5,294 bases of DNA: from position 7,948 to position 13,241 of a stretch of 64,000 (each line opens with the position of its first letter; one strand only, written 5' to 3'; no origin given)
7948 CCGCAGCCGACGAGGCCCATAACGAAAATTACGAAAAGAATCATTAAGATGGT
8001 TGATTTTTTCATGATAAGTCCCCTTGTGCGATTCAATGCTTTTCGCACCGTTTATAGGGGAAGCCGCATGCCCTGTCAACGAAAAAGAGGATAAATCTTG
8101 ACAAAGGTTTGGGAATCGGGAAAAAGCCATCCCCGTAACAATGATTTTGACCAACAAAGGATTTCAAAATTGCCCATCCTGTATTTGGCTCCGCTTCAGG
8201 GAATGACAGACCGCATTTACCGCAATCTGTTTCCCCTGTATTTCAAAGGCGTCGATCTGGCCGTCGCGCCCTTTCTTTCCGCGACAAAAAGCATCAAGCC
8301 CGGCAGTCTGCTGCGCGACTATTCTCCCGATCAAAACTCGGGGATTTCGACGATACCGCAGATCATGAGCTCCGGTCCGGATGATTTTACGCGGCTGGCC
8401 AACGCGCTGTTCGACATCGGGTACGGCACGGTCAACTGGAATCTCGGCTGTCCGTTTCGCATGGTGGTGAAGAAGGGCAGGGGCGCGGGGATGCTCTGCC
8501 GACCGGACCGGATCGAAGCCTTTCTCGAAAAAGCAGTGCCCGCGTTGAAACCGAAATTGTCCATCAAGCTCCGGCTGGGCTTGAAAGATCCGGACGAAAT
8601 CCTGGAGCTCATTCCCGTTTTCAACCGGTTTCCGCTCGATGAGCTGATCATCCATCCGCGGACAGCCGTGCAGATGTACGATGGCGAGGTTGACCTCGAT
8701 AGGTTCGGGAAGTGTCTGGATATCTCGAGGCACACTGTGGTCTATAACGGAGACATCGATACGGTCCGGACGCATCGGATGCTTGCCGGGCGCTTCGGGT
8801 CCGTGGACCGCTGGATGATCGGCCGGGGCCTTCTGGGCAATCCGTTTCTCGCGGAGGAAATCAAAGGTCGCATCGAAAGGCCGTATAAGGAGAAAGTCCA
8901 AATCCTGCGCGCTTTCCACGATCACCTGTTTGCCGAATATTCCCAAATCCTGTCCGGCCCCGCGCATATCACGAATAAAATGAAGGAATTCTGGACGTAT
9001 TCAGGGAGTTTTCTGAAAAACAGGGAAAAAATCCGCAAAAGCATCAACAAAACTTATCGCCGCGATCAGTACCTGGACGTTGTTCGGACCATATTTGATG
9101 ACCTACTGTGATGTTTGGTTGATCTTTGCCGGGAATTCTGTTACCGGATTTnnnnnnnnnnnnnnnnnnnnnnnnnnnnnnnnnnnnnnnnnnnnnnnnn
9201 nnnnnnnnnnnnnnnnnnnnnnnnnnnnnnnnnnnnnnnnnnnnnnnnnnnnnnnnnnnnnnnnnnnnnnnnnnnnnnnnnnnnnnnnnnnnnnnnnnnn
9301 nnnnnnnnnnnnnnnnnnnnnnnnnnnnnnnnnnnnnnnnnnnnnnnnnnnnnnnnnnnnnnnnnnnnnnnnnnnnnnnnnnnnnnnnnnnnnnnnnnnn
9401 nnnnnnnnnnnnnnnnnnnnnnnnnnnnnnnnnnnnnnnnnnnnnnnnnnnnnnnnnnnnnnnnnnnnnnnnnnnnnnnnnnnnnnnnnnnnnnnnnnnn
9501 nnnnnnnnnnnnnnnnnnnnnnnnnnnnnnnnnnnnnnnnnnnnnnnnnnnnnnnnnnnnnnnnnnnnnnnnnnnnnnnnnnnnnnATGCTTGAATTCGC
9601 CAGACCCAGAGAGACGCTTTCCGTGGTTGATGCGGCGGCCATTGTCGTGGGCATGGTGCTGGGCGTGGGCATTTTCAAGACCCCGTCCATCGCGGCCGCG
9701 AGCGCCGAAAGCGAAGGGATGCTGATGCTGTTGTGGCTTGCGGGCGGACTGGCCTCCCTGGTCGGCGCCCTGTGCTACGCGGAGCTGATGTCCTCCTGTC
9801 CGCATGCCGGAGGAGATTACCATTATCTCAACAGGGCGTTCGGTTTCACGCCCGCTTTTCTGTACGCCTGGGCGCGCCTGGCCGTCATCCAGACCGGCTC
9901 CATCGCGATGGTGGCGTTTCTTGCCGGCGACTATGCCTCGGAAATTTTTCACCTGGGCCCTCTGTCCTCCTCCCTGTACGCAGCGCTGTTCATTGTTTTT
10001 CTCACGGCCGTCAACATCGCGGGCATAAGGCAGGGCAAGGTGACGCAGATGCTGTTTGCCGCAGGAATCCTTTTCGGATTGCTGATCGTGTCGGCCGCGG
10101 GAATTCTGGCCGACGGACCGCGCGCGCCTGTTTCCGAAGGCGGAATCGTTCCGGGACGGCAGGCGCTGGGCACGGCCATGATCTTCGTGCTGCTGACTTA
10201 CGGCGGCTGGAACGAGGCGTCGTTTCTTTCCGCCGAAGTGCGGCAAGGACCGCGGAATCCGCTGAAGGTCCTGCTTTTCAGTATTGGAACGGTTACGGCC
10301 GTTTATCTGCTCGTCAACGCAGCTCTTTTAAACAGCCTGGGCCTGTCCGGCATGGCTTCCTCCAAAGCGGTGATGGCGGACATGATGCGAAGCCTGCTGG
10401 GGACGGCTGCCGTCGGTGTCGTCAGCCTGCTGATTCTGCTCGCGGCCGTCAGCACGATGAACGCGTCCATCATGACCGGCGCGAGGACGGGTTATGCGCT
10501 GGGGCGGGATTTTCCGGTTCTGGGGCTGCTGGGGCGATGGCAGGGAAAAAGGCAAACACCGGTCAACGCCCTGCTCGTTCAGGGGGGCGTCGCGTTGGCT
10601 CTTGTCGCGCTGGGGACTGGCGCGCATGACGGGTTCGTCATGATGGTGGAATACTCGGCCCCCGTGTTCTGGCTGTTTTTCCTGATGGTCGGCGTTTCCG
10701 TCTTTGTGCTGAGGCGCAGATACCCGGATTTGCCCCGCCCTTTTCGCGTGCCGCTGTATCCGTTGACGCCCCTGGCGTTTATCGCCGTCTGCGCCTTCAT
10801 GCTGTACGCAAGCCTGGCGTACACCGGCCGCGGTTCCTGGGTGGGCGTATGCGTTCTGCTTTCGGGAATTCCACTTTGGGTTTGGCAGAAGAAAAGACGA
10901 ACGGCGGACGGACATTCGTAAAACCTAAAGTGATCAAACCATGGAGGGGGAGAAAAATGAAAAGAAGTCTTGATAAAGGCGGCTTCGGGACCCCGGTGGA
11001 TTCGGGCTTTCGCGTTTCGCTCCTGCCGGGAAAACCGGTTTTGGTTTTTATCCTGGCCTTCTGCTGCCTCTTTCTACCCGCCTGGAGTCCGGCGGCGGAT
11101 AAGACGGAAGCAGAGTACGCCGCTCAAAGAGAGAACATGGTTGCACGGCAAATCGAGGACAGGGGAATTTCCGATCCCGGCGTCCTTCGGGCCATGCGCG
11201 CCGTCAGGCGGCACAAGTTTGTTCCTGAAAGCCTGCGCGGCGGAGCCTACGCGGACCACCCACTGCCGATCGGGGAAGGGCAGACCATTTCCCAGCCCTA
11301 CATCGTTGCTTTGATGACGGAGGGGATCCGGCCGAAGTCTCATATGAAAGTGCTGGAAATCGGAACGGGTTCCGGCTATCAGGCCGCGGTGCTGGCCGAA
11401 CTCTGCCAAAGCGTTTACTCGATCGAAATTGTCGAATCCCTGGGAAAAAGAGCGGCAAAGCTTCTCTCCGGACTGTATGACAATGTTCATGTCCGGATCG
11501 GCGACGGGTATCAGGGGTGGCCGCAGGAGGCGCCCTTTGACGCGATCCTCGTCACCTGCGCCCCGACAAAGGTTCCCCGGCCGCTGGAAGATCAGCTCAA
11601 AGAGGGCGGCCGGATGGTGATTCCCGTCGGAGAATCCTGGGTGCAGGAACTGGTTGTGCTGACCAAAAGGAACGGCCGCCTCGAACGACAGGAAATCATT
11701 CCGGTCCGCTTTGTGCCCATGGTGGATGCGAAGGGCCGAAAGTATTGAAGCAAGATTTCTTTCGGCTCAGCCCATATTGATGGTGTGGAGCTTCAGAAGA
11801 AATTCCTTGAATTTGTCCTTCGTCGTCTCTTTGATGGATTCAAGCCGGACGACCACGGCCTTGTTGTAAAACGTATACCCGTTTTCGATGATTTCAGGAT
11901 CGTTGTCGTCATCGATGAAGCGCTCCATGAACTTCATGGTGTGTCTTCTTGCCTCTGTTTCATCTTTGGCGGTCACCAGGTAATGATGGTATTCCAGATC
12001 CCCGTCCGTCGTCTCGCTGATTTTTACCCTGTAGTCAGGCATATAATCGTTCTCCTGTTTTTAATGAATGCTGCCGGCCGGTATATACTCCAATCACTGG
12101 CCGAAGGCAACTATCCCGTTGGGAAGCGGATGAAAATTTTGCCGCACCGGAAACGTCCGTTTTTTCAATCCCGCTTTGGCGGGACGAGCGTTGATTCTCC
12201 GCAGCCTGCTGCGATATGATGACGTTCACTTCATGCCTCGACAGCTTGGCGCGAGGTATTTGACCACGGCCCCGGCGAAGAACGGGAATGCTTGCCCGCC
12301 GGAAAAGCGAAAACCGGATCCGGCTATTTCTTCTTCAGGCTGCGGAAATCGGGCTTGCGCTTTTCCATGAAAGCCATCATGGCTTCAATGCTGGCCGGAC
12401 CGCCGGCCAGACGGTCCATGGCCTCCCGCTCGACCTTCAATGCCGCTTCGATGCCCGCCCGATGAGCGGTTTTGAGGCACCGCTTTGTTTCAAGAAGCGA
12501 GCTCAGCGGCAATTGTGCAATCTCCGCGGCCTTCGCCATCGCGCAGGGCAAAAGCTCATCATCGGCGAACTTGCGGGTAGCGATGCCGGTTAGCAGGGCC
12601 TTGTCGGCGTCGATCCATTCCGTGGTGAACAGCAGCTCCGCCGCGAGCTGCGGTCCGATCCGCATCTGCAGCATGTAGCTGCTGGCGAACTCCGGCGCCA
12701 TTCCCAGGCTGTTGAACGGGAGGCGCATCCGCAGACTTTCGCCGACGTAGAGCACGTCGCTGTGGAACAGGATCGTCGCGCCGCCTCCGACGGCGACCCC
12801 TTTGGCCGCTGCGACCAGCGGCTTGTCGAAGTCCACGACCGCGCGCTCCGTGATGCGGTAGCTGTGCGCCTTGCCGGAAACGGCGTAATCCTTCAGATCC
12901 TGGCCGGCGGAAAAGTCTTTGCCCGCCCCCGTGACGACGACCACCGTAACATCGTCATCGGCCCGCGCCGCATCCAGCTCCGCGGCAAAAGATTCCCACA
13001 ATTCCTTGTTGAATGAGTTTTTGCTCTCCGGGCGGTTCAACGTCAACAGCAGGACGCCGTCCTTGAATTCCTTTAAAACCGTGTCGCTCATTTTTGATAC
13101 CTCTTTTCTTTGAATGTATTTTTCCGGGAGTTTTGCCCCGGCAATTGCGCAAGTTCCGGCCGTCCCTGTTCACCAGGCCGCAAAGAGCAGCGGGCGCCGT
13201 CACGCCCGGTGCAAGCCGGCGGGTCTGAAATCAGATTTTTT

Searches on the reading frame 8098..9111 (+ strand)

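Call 90: search_protein_families(library=pfam, proteins=[window:8098-9111:+], max_evalue=0.0001)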
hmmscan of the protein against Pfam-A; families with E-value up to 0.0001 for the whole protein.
window:8098-9111:+ (337 aa): 1 family
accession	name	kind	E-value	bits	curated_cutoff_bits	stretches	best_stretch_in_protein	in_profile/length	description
PF01207.24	Dus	-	5.5e-33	114.8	20.4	1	30-319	2-292/311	Dihydrouridine synthase (Dus)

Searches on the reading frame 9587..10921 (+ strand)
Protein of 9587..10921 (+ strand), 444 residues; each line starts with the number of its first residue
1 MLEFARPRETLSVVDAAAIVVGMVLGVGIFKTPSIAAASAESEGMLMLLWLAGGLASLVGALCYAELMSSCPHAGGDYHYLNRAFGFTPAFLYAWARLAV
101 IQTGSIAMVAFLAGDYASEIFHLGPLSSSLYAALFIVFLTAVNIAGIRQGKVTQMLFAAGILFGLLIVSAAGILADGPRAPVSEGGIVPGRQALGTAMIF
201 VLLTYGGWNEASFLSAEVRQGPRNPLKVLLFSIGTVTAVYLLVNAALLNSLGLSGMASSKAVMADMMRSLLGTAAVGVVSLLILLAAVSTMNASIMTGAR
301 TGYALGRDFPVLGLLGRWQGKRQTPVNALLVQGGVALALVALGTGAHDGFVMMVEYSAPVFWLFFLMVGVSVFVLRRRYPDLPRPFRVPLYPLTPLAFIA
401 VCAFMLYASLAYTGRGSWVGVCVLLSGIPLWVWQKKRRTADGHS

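Call 43: search_protein_families(library=pfam, proteins=[window:9587-10921:+], max_evalue=0.00001)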
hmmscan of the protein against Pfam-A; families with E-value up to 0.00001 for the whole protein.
window:9587-10921:+ (444 aa): 2 families
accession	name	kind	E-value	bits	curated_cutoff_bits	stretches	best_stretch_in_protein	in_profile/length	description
PF13520.12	AA_permease_2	-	1.6e-41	143.1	27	1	11-413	1-408/427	Amino acid permease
PF00324.27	AA_permease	-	2.5e-17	63.2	24.6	1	19-410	5-421/470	Amino acid permease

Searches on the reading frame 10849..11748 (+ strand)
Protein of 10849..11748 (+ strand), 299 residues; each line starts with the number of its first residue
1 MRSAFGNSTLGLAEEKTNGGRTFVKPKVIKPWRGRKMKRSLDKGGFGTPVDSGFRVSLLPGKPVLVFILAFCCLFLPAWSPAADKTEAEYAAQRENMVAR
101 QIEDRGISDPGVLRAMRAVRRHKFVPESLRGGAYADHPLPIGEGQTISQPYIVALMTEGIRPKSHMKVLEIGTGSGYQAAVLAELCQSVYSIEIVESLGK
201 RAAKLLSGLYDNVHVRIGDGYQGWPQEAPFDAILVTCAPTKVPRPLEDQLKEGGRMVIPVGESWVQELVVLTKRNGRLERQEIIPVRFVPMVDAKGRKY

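Call 90: search_protein_families(library=pfam, proteins=[window:10849-11748:+], max_evalue=0.0001)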
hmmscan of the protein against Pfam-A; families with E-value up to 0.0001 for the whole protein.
window:10849-11748:+ (299 aa): 4 families
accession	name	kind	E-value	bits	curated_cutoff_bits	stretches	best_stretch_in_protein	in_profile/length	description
PF01135.25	PCMT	-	1e-60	205.6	20.3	1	94-294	3-208/210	Protein-L-isoaspartate(D-aspartate) O-methyltransferase (PCMT)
PF13847.12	Methyltransf_31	-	5.5e-07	29.8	27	1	163-258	2-109/145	Methyltransferase domain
PF00398.26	RrnaAD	-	8.4e-07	28.8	24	1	160-222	26-87/263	Ribosomal RNA adenine dimethylase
PF13649.12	Methyltransf_25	-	1.7e-06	29.1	27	1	168-251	1-87/97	Methyltransferase domain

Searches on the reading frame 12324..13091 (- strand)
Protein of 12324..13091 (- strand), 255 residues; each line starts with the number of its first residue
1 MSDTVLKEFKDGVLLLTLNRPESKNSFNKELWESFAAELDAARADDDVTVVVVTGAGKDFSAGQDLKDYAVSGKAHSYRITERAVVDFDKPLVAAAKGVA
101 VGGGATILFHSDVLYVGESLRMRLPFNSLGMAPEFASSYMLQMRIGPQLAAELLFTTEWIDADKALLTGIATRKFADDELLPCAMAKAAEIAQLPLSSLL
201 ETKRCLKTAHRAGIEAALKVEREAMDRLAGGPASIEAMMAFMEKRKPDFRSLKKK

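Call 90: search_protein_families(library=pfam, proteins=[window:12324-13091:-], max_evalue=0.0001)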
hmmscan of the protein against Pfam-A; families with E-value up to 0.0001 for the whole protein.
window:12324-13091:- (255 aa): 2 families
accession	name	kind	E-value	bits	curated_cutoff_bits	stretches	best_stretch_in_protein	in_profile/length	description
PF00378.25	ECH_1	-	1.9e-40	139.3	27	1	8-250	1-249/251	Enoyl-CoA hydratase/isomerase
PF16113.10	ECH_2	-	2.1e-26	93.7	27.2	1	15-245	3-241/335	Enoyl-CoA hydratase/isomerase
